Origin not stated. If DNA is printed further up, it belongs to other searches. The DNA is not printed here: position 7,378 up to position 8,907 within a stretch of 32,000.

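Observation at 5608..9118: Translationally coupled operon: small ORF, UvrD-like helicase, DUF1173-like Cys-cluster/nuclease-like protein, FtsK-gamma winged helix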

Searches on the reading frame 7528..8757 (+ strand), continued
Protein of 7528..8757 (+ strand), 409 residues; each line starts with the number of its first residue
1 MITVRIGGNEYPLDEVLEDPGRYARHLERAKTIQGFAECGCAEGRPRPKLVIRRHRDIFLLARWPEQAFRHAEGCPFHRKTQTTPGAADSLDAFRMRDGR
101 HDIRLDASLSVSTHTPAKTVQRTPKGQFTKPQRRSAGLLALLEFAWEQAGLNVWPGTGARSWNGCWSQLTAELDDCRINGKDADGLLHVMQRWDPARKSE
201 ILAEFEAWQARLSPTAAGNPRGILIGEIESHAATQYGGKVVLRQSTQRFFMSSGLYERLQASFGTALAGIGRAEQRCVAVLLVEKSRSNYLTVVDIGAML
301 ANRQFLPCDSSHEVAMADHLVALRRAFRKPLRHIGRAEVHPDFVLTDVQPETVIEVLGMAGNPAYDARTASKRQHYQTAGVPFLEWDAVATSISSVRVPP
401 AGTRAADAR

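Call 34: search_protein_families(library=phrogs, proteins=[window:7528-8757:+], max_evalue=0.01)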
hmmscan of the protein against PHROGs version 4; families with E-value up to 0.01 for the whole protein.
window:7528-8757:+ (409 aa): 0 families

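Call 35: fold_search(model_id=the predicted structure, library=viral)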
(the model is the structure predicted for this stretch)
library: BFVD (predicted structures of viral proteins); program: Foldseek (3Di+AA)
matches with E <= 10: 877; with E <= 0.001: 0
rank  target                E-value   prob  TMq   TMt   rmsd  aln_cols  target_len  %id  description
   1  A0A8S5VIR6            1.4e-03  0.91  0.16  0.24  20.1       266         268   10  (no name in the UniProt tables at hand)
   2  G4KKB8                1.5e-03  0.98  0.17  0.23  16.8       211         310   12  (no name in the UniProt tables at hand)
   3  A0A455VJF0            2.8e-03  0.72  0.19  0.24  31.0       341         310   12  (no name in the UniProt tables at hand)
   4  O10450                6.0e-03  0.97  0.16  0.19   5.1       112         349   13  LEF-3 [Spodoptera littoralis nuclear polyhedrosis virus]
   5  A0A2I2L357            6.0e-03  0.89  0.17  0.17  14.6       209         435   12  Uncharacterized protein [Orpheovirus IHUMI-LCC2]
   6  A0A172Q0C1            9.0e-03  1.00  0.17  0.21   4.0        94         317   23  DNA mismatch endonuclease [Acinetobacter phage vB_AbaM_ME3]
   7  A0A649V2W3            9.0e-03  0.96  0.17  0.35  10.4       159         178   14  DUF2726 domain-containing protein [Lactococcus phage P1048]
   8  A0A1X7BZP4            1.3e-02  0.93  0.16  0.11  12.9       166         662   11  (no name in the UniProt tables at hand)
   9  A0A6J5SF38            1.4e-02  1.00  0.15  0.22   2.7        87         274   13  Uncharacterized protein [uncultured Caudovirales phage]
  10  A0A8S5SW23            1.5e-02  0.91  0.16  0.18   9.3       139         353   11  Restriction enzyme [Siphoviridae sp. ctZHD14]
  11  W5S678                2.2e-02  0.98  0.16  0.24  10.4       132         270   13  Group I intron putative endonuclease [Pithovirus sibericum]
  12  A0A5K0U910            2.5e-02  0.47  0.13  0.11  14.2       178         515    9  Exodeoxyribonuclease VII large subunit [Yasminevirus sp. GU-2018]
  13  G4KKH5                2.8e-02  0.89  0.16  0.27  13.0       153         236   14  (no name in the UniProt tables at hand)
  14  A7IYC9                2.9e-02  0.99  0.16  0.14   3.4       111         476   14  Putative DNA polymerase III alpha subunit [Corynebacterium phage P1201]
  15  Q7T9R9                3.1e-02  0.82  0.16  0.18   6.0       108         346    9  Lef-3 [Adoxophyes orana granulovirus]
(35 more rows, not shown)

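Call 45: search_dna_similar(query=window:7528-8757:+, collection=plasmids, mode=protein, max_rows=60, rows=spread, max_evalue=0.00001)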
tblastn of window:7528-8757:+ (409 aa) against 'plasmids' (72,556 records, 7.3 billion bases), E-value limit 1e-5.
Records with a match: 2473; places in all: 2490; records where one place covers at least 80% of the query: 807.
Best place of each record, by identity: >=99% 2; 95-99% 1; 90-95% 1; 80-90% 1; 60-80% 12; <60% 2456.
By first word of the organism name: Klebsiella 878; Escherichia 403; Salmonella 349; Enterobacter 280; Burkholderia 171; Pantoea 52; Citrobacter 45; Pseudomonas 31; Cupriavidus 21; Paraburkholderia 19; and 67 more.
By predicted mobility (MOB-suite, as given by PLSDB): conjugative 1665; non-mobilizable 729; mobilizable 79.
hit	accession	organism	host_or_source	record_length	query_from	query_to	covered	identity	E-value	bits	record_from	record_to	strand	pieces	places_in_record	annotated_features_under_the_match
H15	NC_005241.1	Cupriavidus necator H16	-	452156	1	409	100%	100.0%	0e+0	842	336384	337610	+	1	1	DUF1173 family protein | hypothetical protein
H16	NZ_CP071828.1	Burkholderia anthina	pure culture,RoundUp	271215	1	406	99%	37.1%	4e-72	253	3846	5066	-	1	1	DUF1173 family protein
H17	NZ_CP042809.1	Acetobacter oryzoeni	vinegar,vinegar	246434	2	407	99%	27.6%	2e-21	104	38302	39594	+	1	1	DUF1173 family protein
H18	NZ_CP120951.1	Burkholderia contaminans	Homo sapiens,Whole organism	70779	15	388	91%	25.9%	7e-17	91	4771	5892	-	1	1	DUF1173 domain-containing protein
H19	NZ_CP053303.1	Burkholderia cenocepacia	Homo sapiens,sputum from cystic ...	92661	26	365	83%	26.0%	2e-14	83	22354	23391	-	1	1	DUF1173 domain-containing protein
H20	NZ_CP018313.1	Klebsiella pneumoniae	Homo sapiens,nose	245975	27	377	86%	24.5%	1e-19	99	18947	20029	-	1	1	DUF1173 family protein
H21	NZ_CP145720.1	Klebsiella pneumoniae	Homo sapiens,stool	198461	27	377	86%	24.3%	2e-19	99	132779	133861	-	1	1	DUF1173 family protein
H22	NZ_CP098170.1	Klebsiella pneumoniae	Canis lupus familiaris,Rectal swab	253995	27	377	86%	24.3%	2e-19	99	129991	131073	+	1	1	DUF1173 family protein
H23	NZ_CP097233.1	Klebsiella pneumoniae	Homo sapiens,Rectal Swab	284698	27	377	86%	24.3%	2e-19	99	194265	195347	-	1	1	DUF1173 family protein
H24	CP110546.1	Klebsiella pneumoniae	Homo sapiens,throat swab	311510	27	377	86%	24.3%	2e-19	99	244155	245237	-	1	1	DUF1173 domain-containing protein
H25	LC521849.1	Klebsiella pneumoniae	Homo sapiens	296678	27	377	86%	24.3%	2e-19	98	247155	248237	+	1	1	hypothetical protein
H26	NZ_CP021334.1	Marinobacter salarius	pure culture,Lava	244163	39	368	81%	25.1%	1e-15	87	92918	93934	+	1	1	DUF1173 family protein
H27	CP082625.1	Salmonella enterica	Pork Chop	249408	57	400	84%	24.1%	2e-9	67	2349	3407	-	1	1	DUF1173 domain-containing protein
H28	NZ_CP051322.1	Salmonella enterica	turkey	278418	57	400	84%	24.1%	2e-9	67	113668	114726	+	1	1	DUF1173 family protein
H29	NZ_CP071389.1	Salmonella enterica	food additive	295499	57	400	84%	24.1%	2e-9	67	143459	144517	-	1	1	DUF1173 family protein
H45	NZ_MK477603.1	Salmonella enterica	Homo sapiens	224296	146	400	62%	26.3%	7e-8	62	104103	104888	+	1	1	DUF1173 family protein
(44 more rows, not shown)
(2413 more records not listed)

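Call 46: get_annotated_region(hit=H20, flank=6000)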
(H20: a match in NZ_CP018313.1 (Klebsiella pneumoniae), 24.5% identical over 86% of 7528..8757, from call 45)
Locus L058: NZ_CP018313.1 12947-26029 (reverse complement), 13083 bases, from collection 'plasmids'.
description: Klebsiella pneumoniae strain Kp_Goe_822579 plasmid pKp_Goe_579-1, complete sequence
organism: Klebsiella pneumoniae (NCBI taxid 573)
taxonomy: Bacteria; Pseudomonadota; Gammaproteobacteria; Enterobacterales; Enterobacteriaceae; Klebsiella; Klebsiella pneumoniae
host: -; source: Homo sapiens,nose; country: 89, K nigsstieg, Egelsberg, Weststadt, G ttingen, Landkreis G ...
typing (MOB-suite, as given by PLSDB): conjugative; replicon IncFIB,IncHI1B; relaxase MOBH; mating-pair formation MPF_F
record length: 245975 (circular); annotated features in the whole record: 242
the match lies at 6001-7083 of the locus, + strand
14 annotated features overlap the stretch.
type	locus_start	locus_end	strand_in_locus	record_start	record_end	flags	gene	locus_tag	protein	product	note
CDS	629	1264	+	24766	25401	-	-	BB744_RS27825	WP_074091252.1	hypothetical protein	-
CDS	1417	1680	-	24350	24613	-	-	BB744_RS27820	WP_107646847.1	hypothetical protein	-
CDS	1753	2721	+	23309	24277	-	-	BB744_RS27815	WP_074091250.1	IS5 family transposase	-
CDS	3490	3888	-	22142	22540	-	-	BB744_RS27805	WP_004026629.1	H-NS family nucleoid-associated regulatory protein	GO:0006355 - regulation of DNA-templated transcription [Evidence IEA]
CDS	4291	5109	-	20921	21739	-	-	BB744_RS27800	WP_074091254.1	phospholipase D family protein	-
CDS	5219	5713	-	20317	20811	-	-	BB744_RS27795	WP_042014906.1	thermonuclease family protein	-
CDS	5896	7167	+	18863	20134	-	-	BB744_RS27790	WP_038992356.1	DUF1173 family protein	-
CDS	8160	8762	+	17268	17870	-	-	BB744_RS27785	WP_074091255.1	hypothetical protein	-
CDS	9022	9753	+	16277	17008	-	-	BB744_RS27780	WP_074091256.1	plasmid SOS inhibition protein A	-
CDS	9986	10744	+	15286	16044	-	-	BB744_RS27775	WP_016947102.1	hypothetical protein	-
CDS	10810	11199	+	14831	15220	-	-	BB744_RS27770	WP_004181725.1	hypothetical protein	-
CDS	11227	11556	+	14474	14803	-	-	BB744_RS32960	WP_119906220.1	hypothetical protein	-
CDS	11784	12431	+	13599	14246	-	-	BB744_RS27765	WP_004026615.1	HAD family hydrolase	GO:0016311 - dephosphorylation [Evidence IEA]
CDS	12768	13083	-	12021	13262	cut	-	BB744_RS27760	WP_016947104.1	VWA domain-containing protein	-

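Call 47: get_annotated_region(hit=H28, flank=6000)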
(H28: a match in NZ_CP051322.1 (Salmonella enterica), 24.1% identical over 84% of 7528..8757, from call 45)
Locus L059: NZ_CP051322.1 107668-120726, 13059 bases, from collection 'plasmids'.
description: Salmonella enterica subsp. enterica serovar Muenster strain CVM 34526 plasmid p34526-1, complete sequence
organism: Salmonella enterica (NCBI taxid 82689)
taxonomy: Bacteria; Pseudomonadota; Gammaproteobacteria; Enterobacterales; Enterobacteriaceae; Salmonella; Salmonella enterica
host: -; source: turkey; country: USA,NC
typing (MOB-suite, as given by PLSDB): conjugative; replicon IncHI2A,rep_cluster_1088; relaxase MOBH; mating-pair formation MPF_F
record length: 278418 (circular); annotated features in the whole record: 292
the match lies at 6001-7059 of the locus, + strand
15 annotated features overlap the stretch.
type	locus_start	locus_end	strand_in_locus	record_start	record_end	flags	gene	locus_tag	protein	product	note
CDS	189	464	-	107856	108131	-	-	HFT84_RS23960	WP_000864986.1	hypothetical protein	-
CDS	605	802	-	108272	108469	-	-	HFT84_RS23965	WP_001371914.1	hypothetical protein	-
CDS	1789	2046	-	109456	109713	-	-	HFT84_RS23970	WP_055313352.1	hypothetical protein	-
CDS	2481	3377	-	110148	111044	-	-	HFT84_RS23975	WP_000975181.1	hypothetical protein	-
CDS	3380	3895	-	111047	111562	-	-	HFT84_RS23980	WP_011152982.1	thermonuclease family protein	-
CDS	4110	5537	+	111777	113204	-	-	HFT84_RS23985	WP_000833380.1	DNA cytosine methyltransferase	-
CDS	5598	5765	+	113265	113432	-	-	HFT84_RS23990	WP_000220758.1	hypothetical protein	-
CDS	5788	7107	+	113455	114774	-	-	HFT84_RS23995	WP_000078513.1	DUF1173 family protein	-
CDS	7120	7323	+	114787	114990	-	-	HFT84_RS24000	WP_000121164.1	hypothetical protein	-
CDS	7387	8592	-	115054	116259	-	-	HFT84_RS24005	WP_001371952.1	hypothetical protein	-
CDS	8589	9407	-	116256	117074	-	-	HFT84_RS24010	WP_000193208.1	DUF4942 domain-containing protein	-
CDS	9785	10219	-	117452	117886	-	pcoE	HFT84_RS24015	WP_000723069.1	copper resistance system metallochaperone PcoE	-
predicted_resistance_gene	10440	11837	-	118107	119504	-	pcoS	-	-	copper resistance membrane spanning protein PcoS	predicted by amrfinderplus; class COPPER; identity 99.36%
predicted_resistance_gene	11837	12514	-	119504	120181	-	pcoR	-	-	copper response regulator transcription factor PcoR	predicted by amrfinderplus; class COPPER; identity 100.0%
predicted_resistance_gene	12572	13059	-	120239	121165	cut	pcoD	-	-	copper resistance inner membrane protein PcoD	predicted by amrfinderplus; class COPPER; identity 100.0%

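Call 48: get_annotated_region(hit=H45, flank=6000)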
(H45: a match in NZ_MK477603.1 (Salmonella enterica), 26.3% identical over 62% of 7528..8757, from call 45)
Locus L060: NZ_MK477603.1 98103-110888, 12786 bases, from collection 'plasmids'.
description: Salmonella enterica strain SH15G1219 plasmid pSH15G1219, complete sequence
organism: Salmonella enterica (NCBI taxid 28901)
taxonomy: Bacteria; Pseudomonadota; Gammaproteobacteria; Enterobacterales; Enterobacteriaceae; Salmonella; Salmonella enterica
host: -; source: Homo sapiens; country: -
typing (MOB-suite, as given by PLSDB): conjugative; replicon IncHI2A,rep_cluster_1088; relaxase MOBH; mating-pair formation MPF_F
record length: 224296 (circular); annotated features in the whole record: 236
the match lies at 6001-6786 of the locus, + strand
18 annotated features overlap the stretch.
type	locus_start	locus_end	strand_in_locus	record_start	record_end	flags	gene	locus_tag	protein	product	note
CDS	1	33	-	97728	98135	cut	-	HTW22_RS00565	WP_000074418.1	hypothetical protein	-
CDS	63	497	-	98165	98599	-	-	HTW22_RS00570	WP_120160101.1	hypothetical protein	-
CDS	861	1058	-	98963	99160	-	-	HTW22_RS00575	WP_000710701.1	hypothetical protein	-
CDS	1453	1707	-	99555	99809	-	-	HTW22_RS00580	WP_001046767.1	hypothetical protein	-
CDS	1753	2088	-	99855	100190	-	-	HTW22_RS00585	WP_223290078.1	hypothetical protein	-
CDS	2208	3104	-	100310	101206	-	-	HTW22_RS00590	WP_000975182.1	hypothetical protein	-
CDS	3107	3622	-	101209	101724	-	-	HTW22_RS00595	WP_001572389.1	thermonuclease family protein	-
CDS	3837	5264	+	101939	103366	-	-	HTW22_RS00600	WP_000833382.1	DNA cytosine methyltransferase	-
CDS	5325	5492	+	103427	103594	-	-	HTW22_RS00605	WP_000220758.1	hypothetical protein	-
CDS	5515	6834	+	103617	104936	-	-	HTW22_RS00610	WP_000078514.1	DUF1173 family protein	-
CDS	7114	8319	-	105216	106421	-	-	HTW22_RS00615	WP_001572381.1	hypothetical protein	-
CDS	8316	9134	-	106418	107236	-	-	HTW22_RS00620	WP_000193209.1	DUF4942 domain-containing protein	-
CDS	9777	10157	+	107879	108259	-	-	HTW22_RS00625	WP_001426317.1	hypothetical protein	-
CDS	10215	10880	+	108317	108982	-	-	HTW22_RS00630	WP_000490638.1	hypothetical protein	-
CDS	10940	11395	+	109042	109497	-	-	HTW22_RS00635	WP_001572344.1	hypothetical protein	-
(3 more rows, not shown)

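Call 63: search_protein_families(library=pfam, proteins=[L046:28-2466:+, L046:2503-4143:-, L038:7415-7990:+, L038:9482-11047:+, L011:7994-8290:+, L011:8986-9894:+, L020:3607-4404:-, L011:3440-4420:-, L020:424-3558:-, L020:8920-9594:+], max_evalue=0.01)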
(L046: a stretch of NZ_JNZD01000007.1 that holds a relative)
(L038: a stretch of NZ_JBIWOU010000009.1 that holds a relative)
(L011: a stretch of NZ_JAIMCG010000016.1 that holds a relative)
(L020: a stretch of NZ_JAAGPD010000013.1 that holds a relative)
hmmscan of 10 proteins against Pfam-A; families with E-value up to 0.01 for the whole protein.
L046:28-2466:+ (812 aa): 0 families

L046:2503-4143:- (546 aa): 0 families

L038:7415-7990:+ (191 aa): 0 families

L038:9482-11047:+ (521 aa): 0 families

L011:7994-8290:+ (98 aa): 0 families

L011:8986-9894:+ (302 aa): 1 family
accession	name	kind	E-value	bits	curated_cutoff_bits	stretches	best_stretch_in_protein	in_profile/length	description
PF01223.29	Endonuclease_NS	-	1.1e-42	146.6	23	1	46-238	14-221/223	DNA/RNA non-specific endonuclease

L020:3607-4404:- (265 aa): 0 families

L011:3440-4420:- (326 aa): 1 family
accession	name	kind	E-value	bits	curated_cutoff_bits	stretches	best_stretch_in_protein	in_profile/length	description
PF02384.22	N6_Mtase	-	2.3e-06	27.6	20.4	1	152-252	22-116/311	N-6 DNA Methylase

L020:424-3558:- (1044 aa): 4 families
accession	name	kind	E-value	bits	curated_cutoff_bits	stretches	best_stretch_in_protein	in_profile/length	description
PF00176.29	SNF2-rel_dom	-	2.6e-10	40.3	24.9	1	530-681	17-177/290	SNF2-related domain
PF00271.37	Helicase_C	-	1.9e-08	35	23.5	1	863-964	9-110/110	Helicase conserved C-terminal domain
PF13649.12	Methyltransf_25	-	1.4e-05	26.1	27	1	76-151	1-79/97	Methyltransferase domain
PF02384.22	N6_Mtase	-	0.003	17.4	20.4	0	41-89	18-63/311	N-6 DNA Methylase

L020:8920-9594:+ (224 aa): 1 family
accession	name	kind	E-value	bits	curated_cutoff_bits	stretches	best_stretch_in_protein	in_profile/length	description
PF14354.12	Lar_restr_allev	-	1.9e-06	28.4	28.6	1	4-98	2-57/58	Restriction alleviation protein Lar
